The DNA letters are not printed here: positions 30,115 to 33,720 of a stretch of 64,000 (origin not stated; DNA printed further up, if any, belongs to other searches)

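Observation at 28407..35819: coaE / CbbQ-NorQ AAA+ / CoA-pyrophosphatase Nudix / giant VWA operon with no recognisable client enzyme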

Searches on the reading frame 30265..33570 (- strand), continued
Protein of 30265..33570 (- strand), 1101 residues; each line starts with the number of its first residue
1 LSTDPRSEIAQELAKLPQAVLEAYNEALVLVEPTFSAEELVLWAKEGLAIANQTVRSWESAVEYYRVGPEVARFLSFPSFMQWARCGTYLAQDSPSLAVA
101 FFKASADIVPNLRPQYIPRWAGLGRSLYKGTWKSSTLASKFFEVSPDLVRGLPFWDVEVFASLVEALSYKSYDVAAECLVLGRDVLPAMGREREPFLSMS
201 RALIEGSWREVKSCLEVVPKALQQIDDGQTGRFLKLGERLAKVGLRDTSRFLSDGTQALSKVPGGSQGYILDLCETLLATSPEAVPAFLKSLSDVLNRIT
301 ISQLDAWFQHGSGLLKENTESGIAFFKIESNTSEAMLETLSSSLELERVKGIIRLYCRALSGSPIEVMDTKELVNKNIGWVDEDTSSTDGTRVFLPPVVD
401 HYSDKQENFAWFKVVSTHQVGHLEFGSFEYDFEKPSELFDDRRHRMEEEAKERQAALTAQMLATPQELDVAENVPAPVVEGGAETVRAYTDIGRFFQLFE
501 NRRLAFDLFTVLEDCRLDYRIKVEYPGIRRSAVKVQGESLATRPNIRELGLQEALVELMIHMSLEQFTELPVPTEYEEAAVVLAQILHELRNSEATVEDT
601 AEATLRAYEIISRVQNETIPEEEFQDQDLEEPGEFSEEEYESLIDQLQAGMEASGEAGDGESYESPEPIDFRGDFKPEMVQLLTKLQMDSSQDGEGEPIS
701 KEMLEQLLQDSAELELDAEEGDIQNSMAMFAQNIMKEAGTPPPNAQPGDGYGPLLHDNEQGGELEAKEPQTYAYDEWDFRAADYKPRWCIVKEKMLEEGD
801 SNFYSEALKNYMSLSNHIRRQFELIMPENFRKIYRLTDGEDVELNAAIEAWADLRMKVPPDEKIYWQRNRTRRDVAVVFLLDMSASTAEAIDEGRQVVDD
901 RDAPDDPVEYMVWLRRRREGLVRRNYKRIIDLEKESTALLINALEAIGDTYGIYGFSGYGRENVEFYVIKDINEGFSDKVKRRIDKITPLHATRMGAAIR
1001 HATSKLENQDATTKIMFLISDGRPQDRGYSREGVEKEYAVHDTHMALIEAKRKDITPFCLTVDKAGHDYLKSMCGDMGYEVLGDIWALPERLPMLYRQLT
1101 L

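Call 51: search_protein_families(library=pfam, proteins=[L155:3720-4643:+, L158:2835-3446:+, L107:4193-5002:+, L138:4821-5417:+, L092:7183-8634:+, L126:3344-4225:+, L123:4325-5734:+, L121:1617-2819:+, L107:3182-4096:+, L120:301-960:+], max_evalue=0.001)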
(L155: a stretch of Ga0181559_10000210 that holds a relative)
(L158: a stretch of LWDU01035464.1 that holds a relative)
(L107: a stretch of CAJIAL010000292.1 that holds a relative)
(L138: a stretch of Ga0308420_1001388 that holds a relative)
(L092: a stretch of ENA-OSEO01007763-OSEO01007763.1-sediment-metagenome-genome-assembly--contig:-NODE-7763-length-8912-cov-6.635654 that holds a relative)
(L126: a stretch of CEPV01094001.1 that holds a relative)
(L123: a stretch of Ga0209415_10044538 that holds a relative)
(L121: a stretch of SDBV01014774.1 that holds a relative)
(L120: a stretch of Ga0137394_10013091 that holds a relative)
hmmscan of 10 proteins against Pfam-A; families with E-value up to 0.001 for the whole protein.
L155:3720-4643:+ (307 aa): 2 families
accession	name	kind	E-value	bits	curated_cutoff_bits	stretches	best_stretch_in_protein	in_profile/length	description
PF00378.25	ECH_1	-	2.1e-42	145.7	27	1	42-304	3-251/251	Enoyl-CoA hydratase/isomerase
PF16113.10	ECH_2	-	5.8e-27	95.5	27.2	2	46-238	2-184/335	Enoyl-CoA hydratase/isomerase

L158:2835-3446:+ (203 aa): 7 families
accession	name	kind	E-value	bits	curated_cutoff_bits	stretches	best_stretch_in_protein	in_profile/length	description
PF00561.26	Abhydrolase_1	-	3.4e-11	43.7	25.8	1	50-117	20-87/245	alpha/beta hydrolase fold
PF12697.13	Abhydrolase_6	-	1.1e-10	43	26.3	1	46-136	17-99/217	Alpha/beta hydrolase family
PF12146.15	Hydrolase_4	-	3.7e-10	39.9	27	1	52-134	26-113/239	Serine aminopeptidase, S33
PF02129.25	Peptidase_S15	-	1.1e-06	28.9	23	1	46-135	46-130/262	X-Pro dipeptidyl-peptidase (S15 family)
PF07859.19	Abhydrolase_3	-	0.00029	21.1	25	1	80-137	47-113/210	alpha/beta hydrolase fold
PF00326.27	Peptidase_S9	-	0.00034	20.6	22.6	0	57-118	14-83/213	Prolyl oligopeptidase family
PF01738.24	DLH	-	0.00035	20.7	21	1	81-162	76-163/217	Dienelactone hydrolase family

L107:4193-5002:+ (269 aa): 2 families
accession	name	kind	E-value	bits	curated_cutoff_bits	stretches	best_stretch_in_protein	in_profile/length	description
PF13263.12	PHP_C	-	4.7e-13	48.9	21.3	1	181-234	2-55/56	PHP-associated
PF02811.25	PHP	-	2.3e-07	31.7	26.4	1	33-98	1-66/164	PHP domain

L138:4821-5417:+ (198 aa): 3 families
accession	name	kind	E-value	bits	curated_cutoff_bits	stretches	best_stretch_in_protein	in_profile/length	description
PF01728.25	FtsJ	-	3.9e-52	177.2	24.1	1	17-193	1-180/181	FtsJ-like methyltransferase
PF13847.12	Methyltransf_31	-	1.6e-06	28.3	27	1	36-170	2-127/145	Methyltransferase domain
PF13489.12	Methyltransf_23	-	0.00044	20.5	27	0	17-155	1-121/164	Methyltransferase domain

L092:7183-8634:+ (483 aa): 2 families
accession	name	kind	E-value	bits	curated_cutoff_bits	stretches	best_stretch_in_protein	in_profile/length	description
PF00884.28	Sulfatase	-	3.4e-34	119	25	1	4-328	4-301/301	Sulfatase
PF16347.10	SGSH_C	-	2.4e-13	51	29.3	1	274-346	1-71/154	N-sulphoglucosamine sulphohydrolase, C-terminal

L126:3344-4225:+ (293 aa): 8 families
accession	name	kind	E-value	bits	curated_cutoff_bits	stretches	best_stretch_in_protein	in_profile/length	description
PF20408.4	Abhydrolase_11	-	1.9e-10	41.2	27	1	129-282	12-172/193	Alpha/beta hydrolase domain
PF12146.15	Hydrolase_4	-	3.6e-10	40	27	1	142-231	25-117/239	Serine aminopeptidase, S33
PF00561.26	Abhydrolase_1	-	1.3e-09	38.6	25.8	1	148-223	27-102/245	alpha/beta hydrolase fold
PF12697.13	Abhydrolase_6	-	4.1e-09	37.9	26.3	1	137-225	17-96/217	Alpha/beta hydrolase family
PF02129.25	Peptidase_S15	-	1.2e-07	32.1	23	1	152-223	55-128/262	X-Pro dipeptidyl-peptidase (S15 family)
PF00326.27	Peptidase_S9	-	7.6e-06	26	22.6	0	234-283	143-195/213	Prolyl oligopeptidase family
PF12695.13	Abhydrolase_5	-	3.7e-05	24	27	1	184-275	51-140/164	Alpha/beta hydrolase family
PF01738.24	DLH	-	0.00031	20.8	21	1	175-283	80-194/217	Dienelactone hydrolase family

L123:4325-5734:+ (469 aa): 16 families
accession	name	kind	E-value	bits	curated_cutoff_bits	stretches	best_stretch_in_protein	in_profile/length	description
PF12002.13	MgsA_C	-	9.8e-73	244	27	1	294-458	2-166/167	MgsA AAA+ ATPase C terminal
PF16193.11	AAA_assoc_2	-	1.8e-24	86.2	34.3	1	215-292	3-81/81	AAA C-terminal domain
PF00004.35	AAA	-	2.4e-15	57.6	21.2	1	79-186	1-125/131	ATPase family associated with various cellular activities (AAA)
PF05496.18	RuvB_N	-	3.4e-15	56.6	27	1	46-165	1-116/159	Holliday junction DNA helicase RuvB P-loop domain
PF07728.20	AAA_5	-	3.1e-06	27.7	22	1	79-170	2-103/139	AAA domain (dynein-related subfamily)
PF01078.27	Mg_chelatase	-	1.1e-05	25.4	20.3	0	77-95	23-41/207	Magnesium chelatase, subunit ChlI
PF13401.12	AAA_22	-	1.8e-05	25.5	27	0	78-105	7-37/130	AAA domain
PF13173.12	AAA_14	-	2.1e-05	25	27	1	79-192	5-123/129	AAA domain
PF13191.12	AAA_16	-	2.6e-05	25.2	32.6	0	70-100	19-49/167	AAA ATPase domain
PF20720.3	nSTAND3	-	5.3e-05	23.4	27.2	1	75-127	16-67/155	Novel STAND NTPase 3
PF01695.23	IstB_IS21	-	5.7e-05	23.2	24.1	1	77-154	93-176/238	IstB-like ATP binding protein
PF06068.19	TIP49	-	0.00011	21.9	23.8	1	51-136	23-107/347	TIP49 P-loop domain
PF00158.32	Sigma54_activat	-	0.00016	21.8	20.2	0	133-172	93-132/168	Sigma-54 interaction domain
PF01637.24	ATPase_2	-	0.00057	20.2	33.2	0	67-101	11-45/225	ATPase domain predominantly from Archaea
PF13207.12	AAA_17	-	0.00064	20.4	27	0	83-202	2-121/136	AAA domain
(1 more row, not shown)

L121:1617-2819:+ (400 aa): 4 families
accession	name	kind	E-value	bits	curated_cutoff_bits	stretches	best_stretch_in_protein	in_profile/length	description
PF07690.21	MFS_1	-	2.2e-61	208.2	33.4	2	13-206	3-204/347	Major Facilitator Superfamily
PF12832.13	MFS_1_like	-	1.4e-18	67.5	25.2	1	20-370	12-371/373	MFS_1 like family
PF05977.19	MFS_3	-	1.2e-11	44.2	27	2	42-178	45-186/524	Transmembrane secretion effector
PF00083.30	Sugar_tr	-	6.7e-08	32.3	22.3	1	43-183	47-194/452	Sugar (and other) transporter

L107:3182-4096:+ (304 aa): 3 families
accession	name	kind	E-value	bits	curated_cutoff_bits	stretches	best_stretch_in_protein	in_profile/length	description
PF00535.33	Glycos_transf_2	-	8.5e-18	65.3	23.3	1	86-183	1-107/168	Glycosyl transferase family 2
PF13641.12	Glyco_tranf_2_3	-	5.1e-07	30.4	27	1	83-185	1-117/230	Glycosyltransferase like family 2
PF10111.15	Glyco_tranf_2_2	-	5.1e-05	23.3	27.3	0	111-167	30-94/276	Glycosyltransferase like family 2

L120:301-960:+ (219 aa): 1 family
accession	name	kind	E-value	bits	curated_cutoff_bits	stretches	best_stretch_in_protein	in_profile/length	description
PF00589.27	Phage_integrase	-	2.6e-23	83.1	27.1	1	43-205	45-169/172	Phage integrase family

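Call 54: find_homologous_proteins(query=L110:2003-5278:+, max_evalue=1e-50)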
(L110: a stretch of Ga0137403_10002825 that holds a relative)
Query L110:2003-5278:+ (1091 aa): 74 proteins with E <= 1e-50 among 8000 candidates.
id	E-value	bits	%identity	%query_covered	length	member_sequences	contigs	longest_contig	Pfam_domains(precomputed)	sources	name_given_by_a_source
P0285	0.0e+0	2311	94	100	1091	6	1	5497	PF00092.35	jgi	jgi:hypothetical protein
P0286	0.0e+0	2300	94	100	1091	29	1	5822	-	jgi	jgi:nitric oxide reductase NorD protein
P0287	0.0e+0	2250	91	100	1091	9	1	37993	PF00092.35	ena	-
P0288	0.0e+0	2216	90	100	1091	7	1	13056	PF00092.35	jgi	jgi:hypothetical protein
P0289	0.0e+0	2118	86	100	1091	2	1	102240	PF00092.35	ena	-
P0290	0.0e+0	2051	84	100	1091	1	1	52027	PF00092.35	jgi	jgi:nitric oxide reductase NorD protein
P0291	0.0e+0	2024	83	100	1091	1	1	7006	-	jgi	jgi:nitric oxide reductase NorD protein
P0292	0.0e+0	2012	83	100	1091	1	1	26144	PF00092.35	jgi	jgi:hypothetical protein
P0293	0.0e+0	2005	82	100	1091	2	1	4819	PF00092.35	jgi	jgi:nitric oxide reductase NorD protein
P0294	0.0e+0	1993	82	100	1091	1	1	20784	-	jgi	jgi:nitric oxide reductase NorD protein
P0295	0.0e+0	1972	81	100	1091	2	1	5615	PF00092.35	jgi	jgi:nitric oxide reductase NorD protein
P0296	0.0e+0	1972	81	100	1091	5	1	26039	-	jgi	jgi:nitric oxide reductase NorD protein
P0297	0.0e+0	1972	81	100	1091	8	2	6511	-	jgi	jgi:nitric oxide reductase NorD protein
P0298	0.0e+0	1964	80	100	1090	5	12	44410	-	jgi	jgi:nitric oxide reductase NorD protein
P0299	0.0e+0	1948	80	100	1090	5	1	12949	PF00092.35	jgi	jgi:nitric oxide reductase NorD protein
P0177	0.0e+0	1663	69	100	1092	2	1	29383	PF00092.35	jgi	jgi:nitric oxide reductase NorD protein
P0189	6.3e-182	625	36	99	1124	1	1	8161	-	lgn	-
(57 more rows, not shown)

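Call 55: fold_search(model_id=the predicted structure, library=pdb)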
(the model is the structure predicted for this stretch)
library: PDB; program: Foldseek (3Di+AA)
matches with E <= 10: 495; with E <= 0.001: 13
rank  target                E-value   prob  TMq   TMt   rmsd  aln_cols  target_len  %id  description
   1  9qh6_G                7.3e-15  1.00  0.21  0.77   7.2       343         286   26  NorQ in complex with NorD VWA domain from Paracoccus denitrificans (released 2026-03-25)
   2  9qhd_G                8.7e-13  1.00  0.19  0.76   6.9       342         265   27  NorQD complex state 1 from Jhaorihella thermophila (released 2026-03-25)
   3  9qh8_G                6.6e-11  1.00  0.19  0.74   7.8       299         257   27  reduced NorQ-NorD VWA domain complex from Paracoccus denitrificans (released 2026-03-25)
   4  9qhe_G                3.5e-10  1.00  0.17  0.72   7.0       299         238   27  NorQD complex state 2 from Jhaorihella thermophila (released 2026-03-25)
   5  9qhg_G                5.1e-10  1.00  0.16  0.71   6.4       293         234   28  NorQD complex state 4 from Jhaorihella thermophila (released 2026-03-25)
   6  9qhf_G                5.2e-08  1.00  0.16  0.74   7.2       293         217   27  NorQD complex state 3 from Jhaorihella thermophila (released 2026-03-25)
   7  8ql1_C                3.2e-06  1.00  0.16  0.65   7.8       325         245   15  Crystal structure of the human MDN1-MIDAS/NLE1-UBL complex (released 2025-04-09)
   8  7b7p_A                6.8e-05  1.00  0.15  0.38   6.4       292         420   16  PilB minor pilin from Streptococcus sanguinis (released 2021-04-28)
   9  7ba2_A                1.3e-04  1.00  0.16  0.39   6.1       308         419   15  D319A mutant of the PilB minor pilin from Streptococcus sanguinis (released 2021-04-28)
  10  7ba2_B                1.6e-04  1.00  0.15  0.38   5.3       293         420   14  D319A mutant of the PilB minor pilin from Streptococcus sanguinis (released 2021-04-28)
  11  7n1o                  2.7e-04  1.00  0.14  0.54  12.1       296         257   12  The von Willebrand factor A domain of human capillary morphogenesis gene II, flexibly fused to the 1TEL crystallization  (released 2021-06-09)
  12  3ibs_A                6.8e-04  1.00  0.13  0.61   7.4       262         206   17  Crystal structure of conserved hypothetical protein BatB from Bacteroides thetaiotaomicron (released 2009-08-25)
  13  3ibs_B                8.1e-04  1.00  0.13  0.61   7.4       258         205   17  Crystal structure of conserved hypothetical protein BatB from Bacteroides thetaiotaomicron (released 2009-08-25)
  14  1t6b_Y                1.1e-03  1.00  0.13  0.78   5.6       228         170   10  Crystal structure of B. anthracis Protective Antigen complexed with human Anthrax toxin receptor (released 2004-07-20)
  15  4jdu                  1.2e-03  1.00  0.12  0.58   8.4       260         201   15  The crystal structure of an aerotolerance-related membrane protein from Bacteroides fragilis NCTC 9343 with multiple mut (released 2013-03-27)
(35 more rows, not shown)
